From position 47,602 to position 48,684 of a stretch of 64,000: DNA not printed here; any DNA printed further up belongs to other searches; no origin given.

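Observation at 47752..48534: DapF homolog with both catalytic cysteines replaced by serine, inside a murein-recycling operon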

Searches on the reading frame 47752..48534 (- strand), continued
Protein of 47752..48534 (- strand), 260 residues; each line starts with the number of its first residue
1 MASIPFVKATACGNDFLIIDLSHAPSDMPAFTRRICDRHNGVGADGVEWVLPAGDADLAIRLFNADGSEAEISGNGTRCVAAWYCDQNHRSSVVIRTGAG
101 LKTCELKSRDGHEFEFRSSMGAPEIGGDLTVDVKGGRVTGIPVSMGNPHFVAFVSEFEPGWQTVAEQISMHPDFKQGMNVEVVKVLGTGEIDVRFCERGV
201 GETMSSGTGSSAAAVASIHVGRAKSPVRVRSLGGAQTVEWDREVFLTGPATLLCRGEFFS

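Call 74: find_homologous_proteins(query=P0233, max_evalue=1e-20)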
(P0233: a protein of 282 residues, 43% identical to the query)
Query P0233 (282 aa): 7999 proteins with E <= 1e-20 among 8000 candidates; the best 120 are listed.
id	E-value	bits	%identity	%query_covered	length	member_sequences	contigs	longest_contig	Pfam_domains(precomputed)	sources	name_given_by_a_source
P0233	7.5e-179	611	100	100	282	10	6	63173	PF01678.25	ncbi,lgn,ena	ncbi:MAG: diaminopimelate epimerase [Nitrospirota bacterium]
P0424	3.4e-165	566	92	100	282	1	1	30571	PF01678.25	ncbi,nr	ncbi:MAG: diaminopimelate epimerase [Nitrospirae bacterium]|nr:diaminopimelate epimerase [Nitrospiro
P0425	2.0e-163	560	91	100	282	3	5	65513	PF01678.25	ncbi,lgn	-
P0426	4.3e-79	284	54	96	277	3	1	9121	PF01678.25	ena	-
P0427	1.4e-78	282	53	96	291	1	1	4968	PF01678.25,PF05544.17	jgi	-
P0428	7.6e-78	280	53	96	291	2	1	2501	PF01678.25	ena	-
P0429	1.0e-77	279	52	95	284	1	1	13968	PF01678.25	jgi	jgi:diaminopimelate epimerase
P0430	7.4e-77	276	54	93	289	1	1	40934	PF01678.25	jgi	jgi:diaminopimelate epimerase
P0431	1.0e-76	276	53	96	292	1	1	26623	PF01678.25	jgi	jgi:diaminopimelate epimerase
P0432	1.8e-76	275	52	95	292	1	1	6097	PF01678.25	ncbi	-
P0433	1.8e-76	275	53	95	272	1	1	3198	PF01678.25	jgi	-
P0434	1.9e-76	275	52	96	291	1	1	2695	PF01678.25,PF05544.17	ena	-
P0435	2.4e-76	275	52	97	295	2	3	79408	PF01678.25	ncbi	-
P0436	4.3e-76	274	52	97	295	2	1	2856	PF01678.25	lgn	-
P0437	4.9e-76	274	54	94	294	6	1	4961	PF01678.25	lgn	-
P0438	6.9e-76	273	51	93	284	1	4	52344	PF01678.25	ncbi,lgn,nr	ncbi:MAG: diaminopimelate epimerase [Armatimonadota bacterium]|nr:diaminopimelate epimerase [Armatim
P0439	8.2e-76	273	51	96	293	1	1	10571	PF01678.25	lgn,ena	-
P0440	1.0e-75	273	52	93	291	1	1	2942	PF01678.25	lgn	-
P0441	1.1e-75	273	52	93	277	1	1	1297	PF01678.25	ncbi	-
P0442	1.1e-75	273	51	96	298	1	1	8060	PF01678.25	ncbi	-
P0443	1.2e-75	272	51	95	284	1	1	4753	PF01678.25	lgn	-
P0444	1.5e-75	272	52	96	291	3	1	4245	PF01678.25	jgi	-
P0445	2.1e-75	272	52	93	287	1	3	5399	PF01678.25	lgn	-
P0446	3.2e-75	271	52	96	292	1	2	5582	PF01678.25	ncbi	-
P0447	3.2e-75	271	50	95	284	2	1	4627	PF01678.25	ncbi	-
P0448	4.6e-75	271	52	97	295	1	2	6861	PF01678.25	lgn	-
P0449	4.7e-75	271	52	96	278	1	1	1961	PF01678.25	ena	-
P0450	5.0e-75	270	51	94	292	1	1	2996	PF01678.25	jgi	-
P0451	5.2e-75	270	52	93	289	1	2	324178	PF01678.25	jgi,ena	-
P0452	5.3e-75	270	54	93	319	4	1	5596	PF01678.25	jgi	-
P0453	5.6e-75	270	51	96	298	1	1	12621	PF01678.25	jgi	jgi:diaminopimelate epimerase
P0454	6.0e-75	270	50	93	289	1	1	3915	PF01678.25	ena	-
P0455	7.1e-75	270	50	98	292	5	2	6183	PF01678.25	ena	-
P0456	1.1e-74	269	53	93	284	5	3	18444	PF01678.25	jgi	-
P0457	1.2e-74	269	52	96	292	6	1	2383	PF01678.25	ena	-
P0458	1.3e-74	269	51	96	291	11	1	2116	PF01678.25,PF26317.1,PF05544.17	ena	-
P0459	1.6e-74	269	51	96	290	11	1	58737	PF01678.25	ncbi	-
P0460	1.6e-74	269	49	97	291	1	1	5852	PF01678.25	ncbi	-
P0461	1.8e-74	269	49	95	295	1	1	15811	PF01678.25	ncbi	ncbi:MAG: diaminopimelate epimerase [bacterium]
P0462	2.0e-74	268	50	98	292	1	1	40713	PF01678.25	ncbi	-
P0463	2.1e-74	268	52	94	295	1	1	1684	PF01678.25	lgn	-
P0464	2.1e-74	268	50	98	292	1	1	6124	PF01678.25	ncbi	-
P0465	2.2e-74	268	51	95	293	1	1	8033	PF01678.25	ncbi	-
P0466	2.4e-74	268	52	93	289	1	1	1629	PF01678.25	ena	-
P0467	2.5e-74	268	52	96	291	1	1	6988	PF01678.25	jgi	jgi:diaminopimelate epimerase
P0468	2.9e-74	268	51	93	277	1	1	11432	PF01678.25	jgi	jgi:diaminopimelate epimerase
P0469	3.1e-74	268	49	96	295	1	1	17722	PF01678.25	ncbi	ncbi:MAG: diaminopimelate epimerase [Armatimonadota bacterium]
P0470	3.4e-74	268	51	94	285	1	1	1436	PF01678.25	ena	-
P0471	3.4e-74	268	51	94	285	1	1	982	PF01678.25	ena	-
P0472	3.5e-74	268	51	95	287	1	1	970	PF01678.25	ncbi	-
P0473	4.2e-74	267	50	95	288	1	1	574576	PF01678.25,PF05544.17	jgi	-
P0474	4.7e-74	267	53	93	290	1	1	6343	PF01678.25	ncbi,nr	ncbi:MAG TPA: diaminopimelate epimerase [Candidatus Binatia bacterium]|nr:diaminopimelate epimerase 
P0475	4.9e-74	267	49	96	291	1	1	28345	PF01678.25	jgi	jgi:diaminopimelate epimerase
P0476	5.1e-74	267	52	94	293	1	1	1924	PF01678.25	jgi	jgi:diaminopimelate epimerase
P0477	5.3e-74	267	51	95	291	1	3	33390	PF01678.25,PF05544.17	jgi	jgi:diaminopimelate epimerase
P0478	5.8e-74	267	52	94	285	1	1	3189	PF01678.25,PF05544.17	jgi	-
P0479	6.0e-74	267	53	95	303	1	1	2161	PF01678.25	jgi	jgi:diaminopimelate epimerase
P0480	7.0e-74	267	50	96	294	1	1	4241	PF01678.25,PF05544.17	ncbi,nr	ncbi:MAG TPA: diaminopimelate epimerase [bacterium]|nr:diaminopimelate epimerase [bacterium]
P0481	7.6e-74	267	51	94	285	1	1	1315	PF01678.25,PF05544.17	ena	-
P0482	7.9e-74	267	51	95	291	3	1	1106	PF01678.25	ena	-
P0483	8.0e-74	267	51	94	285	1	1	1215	PF01678.25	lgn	-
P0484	1.0e-73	266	52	96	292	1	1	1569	PF01678.25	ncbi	-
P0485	1.1e-73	266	52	94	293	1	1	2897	PF01678.25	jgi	jgi:diaminopimelate epimerase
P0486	1.3e-73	266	51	96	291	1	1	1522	PF01678.25,PF26317.1,PF05544.17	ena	-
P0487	1.3e-73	266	51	96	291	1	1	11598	PF01678.25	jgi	jgi:diaminopimelate epimerase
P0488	1.4e-73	266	51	93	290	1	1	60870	PF01678.25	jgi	jgi:diaminopimelate epimerase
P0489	1.6e-73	266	51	96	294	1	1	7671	PF01678.25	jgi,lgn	jgi:diaminopimelate epimerase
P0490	1.8e-73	265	53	93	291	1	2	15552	PF01678.25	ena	-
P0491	1.9e-73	265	52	93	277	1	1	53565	PF01678.25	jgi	jgi:diaminopimelate epimerase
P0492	2.1e-73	265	51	96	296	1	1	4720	PF01678.25,PF05544.17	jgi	jgi:diaminopimelate epimerase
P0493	2.1e-73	265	49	93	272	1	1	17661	PF01678.25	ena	-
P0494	2.4e-73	265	53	93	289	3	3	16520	PF01678.25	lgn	-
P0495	2.4e-73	265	51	93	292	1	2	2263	PF01678.25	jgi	jgi:diaminopimelate epimerase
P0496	2.5e-73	265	52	93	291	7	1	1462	PF01678.25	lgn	-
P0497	2.9e-73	265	53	93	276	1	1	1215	PF01678.25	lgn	-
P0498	3.2e-73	265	52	94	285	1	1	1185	PF01678.25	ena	-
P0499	3.6e-73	264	52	93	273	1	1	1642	PF01678.25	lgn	-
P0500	3.6e-73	264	48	96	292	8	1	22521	PF01678.25,PF05544.17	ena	-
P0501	3.6e-73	264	51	94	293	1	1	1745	PF01678.25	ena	-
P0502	3.7e-73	264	49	97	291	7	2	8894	PF01678.25,PF26317.1,PF05544.17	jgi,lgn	jgi:diaminopimelate epimerase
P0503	3.9e-73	264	51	96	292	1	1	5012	PF01678.25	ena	-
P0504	4.3e-73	264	50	94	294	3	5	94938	PF01678.25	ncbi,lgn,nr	ncbi:MAG: diaminopimelate epimerase [Armatimonadota bacterium]|nr:diaminopimelate epimerase [Armatim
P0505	4.5e-73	264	53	93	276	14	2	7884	PF01678.25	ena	-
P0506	4.6e-73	264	51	93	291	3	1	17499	PF01678.25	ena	-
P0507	4.9e-73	264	51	96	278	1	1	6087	PF01678.25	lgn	-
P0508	4.9e-73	264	51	93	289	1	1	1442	PF01678.25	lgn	-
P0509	5.2e-73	264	52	94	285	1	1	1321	PF01678.25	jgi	jgi:diaminopimelate epimerase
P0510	5.4e-73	264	49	94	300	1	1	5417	PF01678.25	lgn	-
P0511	5.5e-73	264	51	93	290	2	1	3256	PF01678.25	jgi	jgi:diaminopimelate epimerase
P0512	5.6e-73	264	49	94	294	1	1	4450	PF01678.25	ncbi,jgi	-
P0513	5.7e-73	264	52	93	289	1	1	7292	PF01678.25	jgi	jgi:diaminopimelate epimerase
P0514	5.8e-73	264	52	93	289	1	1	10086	PF01678.25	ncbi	-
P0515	6.8e-73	263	50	93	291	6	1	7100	PF01678.25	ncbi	-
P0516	6.9e-73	263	51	96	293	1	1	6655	PF01678.25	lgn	-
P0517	7.5e-73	263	50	93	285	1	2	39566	PF01678.25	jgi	jgi:diaminopimelate epimerase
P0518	7.7e-73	263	52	94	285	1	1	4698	PF01678.25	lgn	-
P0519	8.0e-73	263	49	94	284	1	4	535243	PF01678.25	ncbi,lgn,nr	ncbi:MAG: diaminopimelate epimerase [Armatimonadota bacterium]|nr:diaminopimelate epimerase [Armatim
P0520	8.1e-73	263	52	93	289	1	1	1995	PF01678.25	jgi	jgi:diaminopimelate epimerase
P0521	8.2e-73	263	49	96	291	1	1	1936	PF01678.25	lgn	-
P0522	8.4e-73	263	51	93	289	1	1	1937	PF01678.25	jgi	jgi:diaminopimelate epimerase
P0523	8.5e-73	263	51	94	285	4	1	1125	PF01678.25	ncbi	-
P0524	9.2e-73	263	52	93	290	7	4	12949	PF01678.25,PF05544.17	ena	-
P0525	1.0e-72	263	53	93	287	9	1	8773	PF01678.25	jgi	jgi:diaminopimelate epimerase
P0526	1.1e-72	263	51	96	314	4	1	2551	PF01678.25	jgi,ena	-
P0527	1.1e-72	263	50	95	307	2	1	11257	PF01678.25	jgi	jgi:diaminopimelate epimerase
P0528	1.2e-72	263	49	96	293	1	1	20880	PF01678.25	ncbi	-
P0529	1.3e-72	263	51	93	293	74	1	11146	PF01678.25,PF05544.17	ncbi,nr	ncbi:MAG: diaminopimelate epimerase [Candidatus Rokubacteria bacterium]|nr:diaminopimelate epimerase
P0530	1.4e-72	262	51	93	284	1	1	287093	PF01678.25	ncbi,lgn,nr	ncbi:MAG: diaminopimelate epimerase [Armatimonadetes bacterium]|nr:diaminopimelate epimerase [Armati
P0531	1.5e-72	262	49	98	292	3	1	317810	PF01678.25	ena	-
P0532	1.6e-72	262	50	96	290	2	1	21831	PF01678.25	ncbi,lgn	-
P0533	1.6e-72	262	51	96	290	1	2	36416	PF01678.25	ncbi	-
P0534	1.7e-72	262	53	93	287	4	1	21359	PF01678.25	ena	-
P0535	1.7e-72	262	52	93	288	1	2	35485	PF01678.25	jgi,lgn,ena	-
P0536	1.8e-72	262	52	93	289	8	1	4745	PF01678.25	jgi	jgi:diaminopimelate epimerase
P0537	1.8e-72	262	49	95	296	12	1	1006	PF01678.25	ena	-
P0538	1.9e-72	262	50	96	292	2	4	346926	PF01678.25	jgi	jgi:diaminopimelate epimerase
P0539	1.9e-72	262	50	95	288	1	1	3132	PF01678.25,PF26317.1,PF05544.17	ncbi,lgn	-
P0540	1.9e-72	262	51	95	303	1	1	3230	PF01678.25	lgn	-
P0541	2.1e-72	262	51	93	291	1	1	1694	PF01678.25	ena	-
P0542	2.1e-72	262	51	93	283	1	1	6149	PF01678.25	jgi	jgi:diaminopimelate epimerase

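Call 77: find_encoding_contigs(protein=P0519, flank=10000, max_places=2)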
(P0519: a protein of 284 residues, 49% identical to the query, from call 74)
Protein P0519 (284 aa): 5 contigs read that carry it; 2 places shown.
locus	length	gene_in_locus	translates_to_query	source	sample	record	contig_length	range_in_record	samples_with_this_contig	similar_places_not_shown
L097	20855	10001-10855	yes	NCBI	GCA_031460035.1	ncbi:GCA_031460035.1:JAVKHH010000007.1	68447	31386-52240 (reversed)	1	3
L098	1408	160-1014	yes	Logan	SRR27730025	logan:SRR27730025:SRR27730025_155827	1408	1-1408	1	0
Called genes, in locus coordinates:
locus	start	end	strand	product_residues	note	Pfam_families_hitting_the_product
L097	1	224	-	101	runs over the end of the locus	PF02575:YbaB_DNA_bd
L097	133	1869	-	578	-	PF05496:RuvB_N (faint), PF13177:DNA_pol3_delta2, PF13191:AAA_16 (faint), PF00004:AAA, PF13401:AAA_22 (faint), PF22608:DNAX_ATPase_lid, PF12169:DNA_pol3_gamma3, PF20964:DnaX_C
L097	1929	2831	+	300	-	PF02517:Rce1-like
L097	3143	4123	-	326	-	PF04167:DUF402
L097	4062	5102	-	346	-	PF01137:RTC, PF05189:RTC_insert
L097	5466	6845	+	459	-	PF03972:MmgE_PrpD_N, PF19305:MmgE_PrpD_C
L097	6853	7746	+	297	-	PF13714:PEP_mutase, PF00463:ICL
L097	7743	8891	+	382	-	PF00285:Citrate_synt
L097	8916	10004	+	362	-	PF01820:Dala_Dala_lig_N, PF02786:CPSase_L_D2 (weak), PF02222:ATP-grasp, PF07478:Dala_Dala_lig_C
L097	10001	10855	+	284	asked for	PF01678:DAP_epimerase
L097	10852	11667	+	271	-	PF00702:Hydrolase, PF13344:Hydrolase_6, PF13419:HAD_2 (weak), PF13242:Hydrolase_like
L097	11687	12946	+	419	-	PF01676:Metalloenzyme, PF10143:PhosphMutase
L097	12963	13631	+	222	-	PF01553:Acyltransferase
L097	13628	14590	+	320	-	PF01370:Epimerase, PF08338:DUF1731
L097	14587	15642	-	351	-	-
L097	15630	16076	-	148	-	PF13490:zf-HC2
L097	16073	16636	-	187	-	PF04542:Sigma70_r2, PF08281:Sigma70_r4_2, PF04545:Sigma70_r4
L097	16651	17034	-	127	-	-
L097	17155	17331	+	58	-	PF02416:TatA_B_E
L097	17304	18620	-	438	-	PF00005:ABC_tran, PF20703:nSTAND1 (weak), PF09821:AAA_assoc_C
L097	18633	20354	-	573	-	PF00528:BPD_transp_1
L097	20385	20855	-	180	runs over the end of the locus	PF06210:DUF1003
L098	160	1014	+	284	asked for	PF01678:DAP_epimerase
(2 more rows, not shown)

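Call 78: find_encoding_contigs(protein=P0473, flank=10000, max_places=1)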
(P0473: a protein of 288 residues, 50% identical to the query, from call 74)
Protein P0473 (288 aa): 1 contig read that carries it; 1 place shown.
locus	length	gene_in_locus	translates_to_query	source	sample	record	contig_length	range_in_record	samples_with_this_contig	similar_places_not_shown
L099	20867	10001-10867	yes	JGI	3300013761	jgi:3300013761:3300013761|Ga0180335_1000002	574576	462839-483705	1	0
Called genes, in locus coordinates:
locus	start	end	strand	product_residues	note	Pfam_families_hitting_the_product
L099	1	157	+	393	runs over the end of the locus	PF01053:Cys_Met_Meta_PP, PF00155:Aminotran_1_2 (weak), PF01212:Beta_elim_lyase, PF00266:Aminotran_5 (weak)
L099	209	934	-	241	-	PF00702:Hydrolase, PF13419:HAD_2, PF13242:Hydrolase_like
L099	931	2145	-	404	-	PF07690:MFS_1, PF12832:MFS_1_like (faint)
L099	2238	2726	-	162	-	-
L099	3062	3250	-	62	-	-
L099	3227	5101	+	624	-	PF00122:E1-E2_ATPase, PF00702:Hydrolase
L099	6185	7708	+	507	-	PF14528:LAGLIDADG_3 (faint), PF04055:Radical_SAM (weak)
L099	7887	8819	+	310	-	PF00392:GntR, PF27163:YmtS_Ross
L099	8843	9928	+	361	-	PF01820:Dala_Dala_lig_N, PF02222:ATP-grasp, PF02655:ATP-grasp_3, PF08443:RimK (faint), PF07478:Dala_Dala_lig_C, PF13535:ATP-grasp_4 (faint)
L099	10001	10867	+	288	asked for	PF01678:DAP_epimerase, PF05544:Pro_racemase (faint), PF01678:DAP_epimerase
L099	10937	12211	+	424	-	PF01676:Metalloenzyme, PF10143:PhosphMutase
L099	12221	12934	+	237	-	PF13489:Methyltransf_23 (weak), PF08241:Methyltransf_11 (weak), PF08242:Methyltransf_12 (weak), PF13649:Methyltransf_25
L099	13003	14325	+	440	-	PF07075:NamZ_N, PF20732:NamZ_C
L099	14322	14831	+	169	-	-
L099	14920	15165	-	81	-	-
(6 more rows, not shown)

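Call 80: search_protein_families(library=ncbifam, proteins=[P0519, P0473, P0430, P0239, L097:8916-10004:+], max_evalue=1e-10)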
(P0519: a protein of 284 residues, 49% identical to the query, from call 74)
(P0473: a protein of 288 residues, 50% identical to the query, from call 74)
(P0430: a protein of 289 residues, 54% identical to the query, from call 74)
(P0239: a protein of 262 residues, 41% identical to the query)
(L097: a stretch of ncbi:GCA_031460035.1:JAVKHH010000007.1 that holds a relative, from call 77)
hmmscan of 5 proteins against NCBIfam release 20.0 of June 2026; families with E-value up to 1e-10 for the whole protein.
P0519 (284 aa): 2 families
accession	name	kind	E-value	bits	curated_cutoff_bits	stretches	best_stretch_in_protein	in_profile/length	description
TIGR00652.1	DapF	equivalog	1.9e-78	263.6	114.65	1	3-275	2-268/270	diaminopimelate epimerase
NF038284.1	bifunc_DapF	exception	2.9e-22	79.2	350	1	29-233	32-219/254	bifunctional diaminopimelate epimerase/glutamate racemase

P0473 (288 aa): 2 families
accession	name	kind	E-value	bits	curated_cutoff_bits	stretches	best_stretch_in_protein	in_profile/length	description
TIGR00652.1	DapF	equivalog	3.6e-79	266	114.65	1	5-278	2-269/270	diaminopimelate epimerase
NF038284.1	bifunc_DapF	exception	5e-28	98.1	350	1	29-252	30-237/254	bifunctional diaminopimelate epimerase/glutamate racemase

P0430 (289 aa): 2 families
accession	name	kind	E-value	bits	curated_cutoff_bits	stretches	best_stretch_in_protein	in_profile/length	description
TIGR00652.1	DapF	equivalog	3.5e-72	243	114.65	1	3-278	2-269/270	diaminopimelate epimerase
NF038284.1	bifunc_DapF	exception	7.1e-20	71.4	350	1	27-252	30-237/254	bifunctional diaminopimelate epimerase/glutamate racemase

P0239 (262 aa): 2 families
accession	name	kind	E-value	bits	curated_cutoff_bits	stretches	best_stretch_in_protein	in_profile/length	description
TIGR00652.1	DapF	equivalog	9.1e-78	261.4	114.65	1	1-257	1-268/270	diaminopimelate epimerase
NF038284.1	bifunc_DapF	exception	1.9e-24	86.4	350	1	8-231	17-237/254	bifunctional diaminopimelate epimerase/glutamate racemase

L097:8916-10004:+ (362 aa): 29 families (the best 25 are shown)
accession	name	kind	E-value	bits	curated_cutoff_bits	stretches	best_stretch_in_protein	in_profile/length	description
NF002528.0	PRK01966.1-4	subfamily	1.5e-126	422.1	262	1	4-341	2-364/366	D-alanine--D-alanine ligase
NF002526.0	PRK01966.1-2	equivalog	1.1e-110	370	449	2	79-347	93-359/362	D-alanine--D-alanine ligase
NF002525.0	PRK01966.1-1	equivalog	5e-108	361.3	457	1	5-348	2-363/364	D-alanine--D-alanine ligase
TIGR01205.1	D_ala_D_alaTIGR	subfamily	5e-100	334.5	245.65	1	8-335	1-317/318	D-alanine--D-alanine ligase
NF002529.0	PRK01966.1-5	equivalog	4.2e-84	282.4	472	1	82-342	88-343/348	D-alanine--D-alanine ligase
NF000091.3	D_ala_D_ser_VanG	exception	2.3e-75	253.6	495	1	78-335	92-343/344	D-alanine--D-serine ligase VanG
NF002378.0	PRK01372.1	subfamily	2.1e-72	243.4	243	1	80-337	59-303/305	D-alanine--D-alanine ligase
NF002527.0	PRK01966.1-3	equivalog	8.5e-69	232.3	310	1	7-334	3-327/332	D-alanine--D-alanine ligase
NF011171.0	PRK14573.1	equivalog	1.6e-68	231.4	1015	1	4-352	449-803/809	bifunctional UDP-N-acetylmuramate--L-alanine ligase/D-alanine--D-alanine ligase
NF000207.3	D_ala_D_ser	equivalog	3.2e-68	230.4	520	1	78-337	88-341/342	D-alanine--D-serine ligase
NF000206.1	D_ala_D_lac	equivalog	9.8e-68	228.7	550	1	5-336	2-341/342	D-alanine--(R)-lactate ligase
NF011168.0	PRK14570.1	equivalog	1.2e-67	228.9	505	1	9-342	5-353/364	D-alanyl-alanine synthetase A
NF012215.1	D_ala_D_lac_VanD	exception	7.2e-61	206.4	700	1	6-338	3-343/343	D-alanine--(R)-lactate ligase VanD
NF012216.1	D_ala_D_lac_VanB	exception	2.2e-60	204.7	750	1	5-338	2-342/342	D-alanine--(R)-lactate ligase VanB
NF012214.1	D_ala_D_ser_VanC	exception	1e-59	202.4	650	1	78-337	93-347/350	D-alanine--D-serine ligase VanC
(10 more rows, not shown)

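Call 82: search_protein_families(library=pfam, proteins=[L001:8194-9999:+], max_evalue=0.001)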
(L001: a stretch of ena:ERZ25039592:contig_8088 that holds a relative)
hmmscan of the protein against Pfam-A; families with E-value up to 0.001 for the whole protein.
L001:8194-9999:+ (601 aa): 0 families
